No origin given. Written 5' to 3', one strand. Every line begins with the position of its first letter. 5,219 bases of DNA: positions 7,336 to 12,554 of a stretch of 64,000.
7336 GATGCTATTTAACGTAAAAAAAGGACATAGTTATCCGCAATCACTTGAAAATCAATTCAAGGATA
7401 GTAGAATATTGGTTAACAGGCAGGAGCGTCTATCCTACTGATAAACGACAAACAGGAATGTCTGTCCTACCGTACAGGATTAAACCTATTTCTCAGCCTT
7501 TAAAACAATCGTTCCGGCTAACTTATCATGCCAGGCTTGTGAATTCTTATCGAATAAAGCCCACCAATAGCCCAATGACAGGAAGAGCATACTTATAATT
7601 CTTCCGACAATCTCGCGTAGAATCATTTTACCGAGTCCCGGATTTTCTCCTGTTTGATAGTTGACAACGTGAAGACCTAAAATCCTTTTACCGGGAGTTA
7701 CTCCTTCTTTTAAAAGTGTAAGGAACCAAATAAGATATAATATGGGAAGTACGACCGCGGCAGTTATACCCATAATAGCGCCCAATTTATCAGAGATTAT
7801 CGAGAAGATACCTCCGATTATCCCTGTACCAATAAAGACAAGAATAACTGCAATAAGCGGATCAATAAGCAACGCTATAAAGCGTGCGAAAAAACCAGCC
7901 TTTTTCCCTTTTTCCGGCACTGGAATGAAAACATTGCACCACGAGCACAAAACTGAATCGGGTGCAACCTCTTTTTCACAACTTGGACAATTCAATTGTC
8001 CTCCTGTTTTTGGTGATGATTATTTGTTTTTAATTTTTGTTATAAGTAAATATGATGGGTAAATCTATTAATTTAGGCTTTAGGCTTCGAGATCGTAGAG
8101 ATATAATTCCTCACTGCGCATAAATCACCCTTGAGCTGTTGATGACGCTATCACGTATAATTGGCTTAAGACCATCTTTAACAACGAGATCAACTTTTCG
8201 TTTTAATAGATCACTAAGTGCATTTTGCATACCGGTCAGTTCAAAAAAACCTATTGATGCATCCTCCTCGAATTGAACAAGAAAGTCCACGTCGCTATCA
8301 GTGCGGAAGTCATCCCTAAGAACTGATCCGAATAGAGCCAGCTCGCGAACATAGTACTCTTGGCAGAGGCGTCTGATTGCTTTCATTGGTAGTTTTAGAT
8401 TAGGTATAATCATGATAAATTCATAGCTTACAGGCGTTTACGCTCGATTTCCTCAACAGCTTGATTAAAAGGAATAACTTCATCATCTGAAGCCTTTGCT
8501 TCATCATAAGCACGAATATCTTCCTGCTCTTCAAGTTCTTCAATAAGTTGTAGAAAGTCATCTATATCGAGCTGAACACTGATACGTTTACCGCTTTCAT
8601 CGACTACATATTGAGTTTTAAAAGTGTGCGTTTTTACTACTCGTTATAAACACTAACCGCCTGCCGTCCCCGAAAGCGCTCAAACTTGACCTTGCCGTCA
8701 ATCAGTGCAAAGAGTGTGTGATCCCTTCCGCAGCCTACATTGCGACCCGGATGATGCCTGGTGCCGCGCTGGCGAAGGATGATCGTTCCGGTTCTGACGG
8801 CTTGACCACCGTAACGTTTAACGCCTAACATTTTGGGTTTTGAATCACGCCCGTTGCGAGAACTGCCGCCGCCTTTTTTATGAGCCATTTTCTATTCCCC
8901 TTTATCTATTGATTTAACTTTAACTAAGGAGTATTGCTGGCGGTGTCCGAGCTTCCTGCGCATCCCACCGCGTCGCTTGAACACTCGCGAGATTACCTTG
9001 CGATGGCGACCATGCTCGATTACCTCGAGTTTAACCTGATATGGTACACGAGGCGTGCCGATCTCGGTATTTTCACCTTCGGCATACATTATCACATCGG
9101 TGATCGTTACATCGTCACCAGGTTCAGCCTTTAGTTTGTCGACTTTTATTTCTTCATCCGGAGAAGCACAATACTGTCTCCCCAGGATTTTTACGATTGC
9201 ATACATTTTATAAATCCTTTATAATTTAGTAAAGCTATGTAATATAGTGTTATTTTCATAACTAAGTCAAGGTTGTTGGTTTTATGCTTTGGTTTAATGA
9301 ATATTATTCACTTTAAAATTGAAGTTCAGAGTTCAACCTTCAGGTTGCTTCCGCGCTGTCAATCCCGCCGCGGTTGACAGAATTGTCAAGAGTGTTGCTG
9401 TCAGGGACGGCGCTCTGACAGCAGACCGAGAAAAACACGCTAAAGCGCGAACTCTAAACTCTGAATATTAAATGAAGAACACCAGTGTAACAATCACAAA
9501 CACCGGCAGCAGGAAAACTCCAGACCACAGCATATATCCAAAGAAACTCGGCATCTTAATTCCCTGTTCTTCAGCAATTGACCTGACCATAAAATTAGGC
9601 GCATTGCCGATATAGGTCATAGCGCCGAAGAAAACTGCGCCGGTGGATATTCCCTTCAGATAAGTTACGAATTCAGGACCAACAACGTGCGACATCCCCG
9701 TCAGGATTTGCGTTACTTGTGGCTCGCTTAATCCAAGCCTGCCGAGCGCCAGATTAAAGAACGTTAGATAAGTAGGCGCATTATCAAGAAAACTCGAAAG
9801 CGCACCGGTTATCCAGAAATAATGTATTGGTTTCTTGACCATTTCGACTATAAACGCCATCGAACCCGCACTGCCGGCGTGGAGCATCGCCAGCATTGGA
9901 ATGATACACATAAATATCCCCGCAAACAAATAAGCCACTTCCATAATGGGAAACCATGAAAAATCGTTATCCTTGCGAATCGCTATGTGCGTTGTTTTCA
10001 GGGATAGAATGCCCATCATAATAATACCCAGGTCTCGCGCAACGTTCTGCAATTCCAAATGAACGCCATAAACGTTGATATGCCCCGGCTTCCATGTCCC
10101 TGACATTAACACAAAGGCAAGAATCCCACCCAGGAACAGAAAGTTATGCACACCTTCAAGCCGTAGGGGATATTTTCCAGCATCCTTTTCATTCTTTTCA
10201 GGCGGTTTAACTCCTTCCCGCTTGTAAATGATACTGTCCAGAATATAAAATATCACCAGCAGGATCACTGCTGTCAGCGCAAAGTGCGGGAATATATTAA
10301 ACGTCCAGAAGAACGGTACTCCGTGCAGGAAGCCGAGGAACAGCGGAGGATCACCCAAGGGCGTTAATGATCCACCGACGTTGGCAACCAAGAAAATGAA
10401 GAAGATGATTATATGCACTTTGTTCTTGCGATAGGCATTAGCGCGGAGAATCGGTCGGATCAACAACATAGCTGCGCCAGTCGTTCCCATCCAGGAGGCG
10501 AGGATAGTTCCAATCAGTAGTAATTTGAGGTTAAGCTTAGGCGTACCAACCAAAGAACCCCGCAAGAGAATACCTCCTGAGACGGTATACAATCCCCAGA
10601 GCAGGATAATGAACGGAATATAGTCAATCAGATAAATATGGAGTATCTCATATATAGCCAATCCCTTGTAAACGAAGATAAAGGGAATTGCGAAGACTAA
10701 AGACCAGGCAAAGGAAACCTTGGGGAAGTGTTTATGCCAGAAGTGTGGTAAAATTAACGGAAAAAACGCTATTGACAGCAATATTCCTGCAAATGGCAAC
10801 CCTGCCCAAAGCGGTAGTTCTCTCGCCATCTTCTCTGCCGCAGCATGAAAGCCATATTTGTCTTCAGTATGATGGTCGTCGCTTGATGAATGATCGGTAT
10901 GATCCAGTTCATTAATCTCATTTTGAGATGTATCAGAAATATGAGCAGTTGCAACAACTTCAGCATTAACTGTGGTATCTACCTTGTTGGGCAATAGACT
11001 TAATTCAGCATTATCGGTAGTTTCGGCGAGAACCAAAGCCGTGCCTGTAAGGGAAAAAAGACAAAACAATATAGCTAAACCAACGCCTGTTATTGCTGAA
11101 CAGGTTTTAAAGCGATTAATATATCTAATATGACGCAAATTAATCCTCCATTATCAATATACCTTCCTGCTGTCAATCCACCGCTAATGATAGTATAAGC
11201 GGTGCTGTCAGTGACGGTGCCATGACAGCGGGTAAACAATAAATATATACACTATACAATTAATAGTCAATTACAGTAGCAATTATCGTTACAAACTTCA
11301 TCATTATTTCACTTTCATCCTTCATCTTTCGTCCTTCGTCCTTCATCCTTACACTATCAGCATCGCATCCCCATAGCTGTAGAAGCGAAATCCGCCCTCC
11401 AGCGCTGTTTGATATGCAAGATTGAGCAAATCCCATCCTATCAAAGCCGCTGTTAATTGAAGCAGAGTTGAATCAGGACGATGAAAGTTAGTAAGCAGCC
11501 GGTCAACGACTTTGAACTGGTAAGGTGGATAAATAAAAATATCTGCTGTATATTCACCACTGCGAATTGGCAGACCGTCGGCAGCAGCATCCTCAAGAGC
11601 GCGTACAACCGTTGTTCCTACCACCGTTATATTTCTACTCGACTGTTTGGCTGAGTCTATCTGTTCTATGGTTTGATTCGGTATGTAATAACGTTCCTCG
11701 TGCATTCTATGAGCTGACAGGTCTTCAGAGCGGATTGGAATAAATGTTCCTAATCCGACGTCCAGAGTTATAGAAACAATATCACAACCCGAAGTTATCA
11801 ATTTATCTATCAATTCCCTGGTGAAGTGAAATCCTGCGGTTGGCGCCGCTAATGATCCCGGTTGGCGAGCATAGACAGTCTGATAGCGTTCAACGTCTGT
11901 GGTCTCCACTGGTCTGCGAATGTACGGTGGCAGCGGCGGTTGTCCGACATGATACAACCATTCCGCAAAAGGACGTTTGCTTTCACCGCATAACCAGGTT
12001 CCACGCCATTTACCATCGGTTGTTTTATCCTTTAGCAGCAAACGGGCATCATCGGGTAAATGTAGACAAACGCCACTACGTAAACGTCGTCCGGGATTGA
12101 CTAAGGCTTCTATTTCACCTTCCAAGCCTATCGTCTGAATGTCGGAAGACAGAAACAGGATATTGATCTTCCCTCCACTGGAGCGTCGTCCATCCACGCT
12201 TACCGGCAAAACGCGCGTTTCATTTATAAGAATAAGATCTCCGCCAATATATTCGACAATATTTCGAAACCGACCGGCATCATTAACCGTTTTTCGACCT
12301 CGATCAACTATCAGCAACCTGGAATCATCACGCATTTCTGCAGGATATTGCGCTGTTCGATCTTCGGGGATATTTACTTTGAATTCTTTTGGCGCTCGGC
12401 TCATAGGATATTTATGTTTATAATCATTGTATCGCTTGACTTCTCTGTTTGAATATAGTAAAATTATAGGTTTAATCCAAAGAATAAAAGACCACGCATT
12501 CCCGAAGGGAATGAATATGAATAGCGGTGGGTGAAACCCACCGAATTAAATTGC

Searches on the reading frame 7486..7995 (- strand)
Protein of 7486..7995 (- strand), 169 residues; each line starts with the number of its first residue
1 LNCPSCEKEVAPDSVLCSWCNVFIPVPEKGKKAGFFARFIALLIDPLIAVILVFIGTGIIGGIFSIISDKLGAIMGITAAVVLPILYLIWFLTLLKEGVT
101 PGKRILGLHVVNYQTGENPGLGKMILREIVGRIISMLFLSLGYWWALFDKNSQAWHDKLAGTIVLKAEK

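Call 33: search_protein_families(library=pfam, proteins=[window:7486-7995:-], max_evalue=0.00001)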
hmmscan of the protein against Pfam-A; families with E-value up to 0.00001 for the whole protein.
window:7486-7995:- (169 aa): 1 family
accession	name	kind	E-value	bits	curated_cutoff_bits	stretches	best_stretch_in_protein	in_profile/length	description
PF06271.18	RDD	-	2.7e-27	96.2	24.1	1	33-161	2-137/137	RDD family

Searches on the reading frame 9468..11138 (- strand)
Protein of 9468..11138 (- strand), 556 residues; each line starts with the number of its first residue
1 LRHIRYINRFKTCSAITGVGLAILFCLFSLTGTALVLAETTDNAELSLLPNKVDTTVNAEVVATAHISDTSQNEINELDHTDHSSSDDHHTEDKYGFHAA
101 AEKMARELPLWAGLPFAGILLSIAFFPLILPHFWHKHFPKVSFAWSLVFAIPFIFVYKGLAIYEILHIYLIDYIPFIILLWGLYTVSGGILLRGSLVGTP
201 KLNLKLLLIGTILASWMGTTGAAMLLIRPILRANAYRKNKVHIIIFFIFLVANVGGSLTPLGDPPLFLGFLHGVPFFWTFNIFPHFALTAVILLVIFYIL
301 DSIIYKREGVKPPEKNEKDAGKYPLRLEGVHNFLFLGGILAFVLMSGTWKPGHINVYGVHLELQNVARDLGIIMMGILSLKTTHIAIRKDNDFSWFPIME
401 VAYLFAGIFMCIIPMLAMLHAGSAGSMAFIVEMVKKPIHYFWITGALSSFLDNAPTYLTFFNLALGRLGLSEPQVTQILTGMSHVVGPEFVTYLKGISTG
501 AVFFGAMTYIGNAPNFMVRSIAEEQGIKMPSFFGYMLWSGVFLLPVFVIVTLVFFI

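Call 10: search_protein_families(library=pfam, proteins=[window:9468-11138:-], max_evalue=0.001)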
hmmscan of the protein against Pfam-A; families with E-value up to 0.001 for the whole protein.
window:9468-11138:- (556 aa): 2 families
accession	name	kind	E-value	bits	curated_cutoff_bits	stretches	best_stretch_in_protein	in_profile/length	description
PF16980.11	CitMHS_2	-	3.9e-183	609.6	25.7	1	107-555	3-448/448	Putative citrate transport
PF03600.22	CitMHS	-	2e-13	50.6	31.9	1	200-466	76-316/336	Citrate transporter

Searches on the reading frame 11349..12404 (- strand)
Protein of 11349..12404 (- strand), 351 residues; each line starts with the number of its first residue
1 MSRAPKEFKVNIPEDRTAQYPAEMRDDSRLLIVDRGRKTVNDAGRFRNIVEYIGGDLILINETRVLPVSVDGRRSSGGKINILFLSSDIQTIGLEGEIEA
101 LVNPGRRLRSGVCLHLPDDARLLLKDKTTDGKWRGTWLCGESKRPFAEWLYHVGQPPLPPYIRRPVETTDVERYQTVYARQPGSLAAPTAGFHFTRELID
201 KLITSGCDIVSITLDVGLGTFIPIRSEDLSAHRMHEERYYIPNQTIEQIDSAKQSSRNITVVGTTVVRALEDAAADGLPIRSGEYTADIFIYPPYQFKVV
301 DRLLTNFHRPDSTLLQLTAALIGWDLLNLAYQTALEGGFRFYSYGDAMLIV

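Call 10: search_protein_families(library=pfam, proteins=[window:11349-12404:-], max_evalue=0.001)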
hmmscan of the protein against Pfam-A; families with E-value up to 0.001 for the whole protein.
window:11349-12404:- (351 aa): 1 family
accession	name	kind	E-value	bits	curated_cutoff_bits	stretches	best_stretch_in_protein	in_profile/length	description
PF02547.20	Queuosine_synth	-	2.1e-103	346.3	25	1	6-350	2-322/322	Queuosine biosynthesis protein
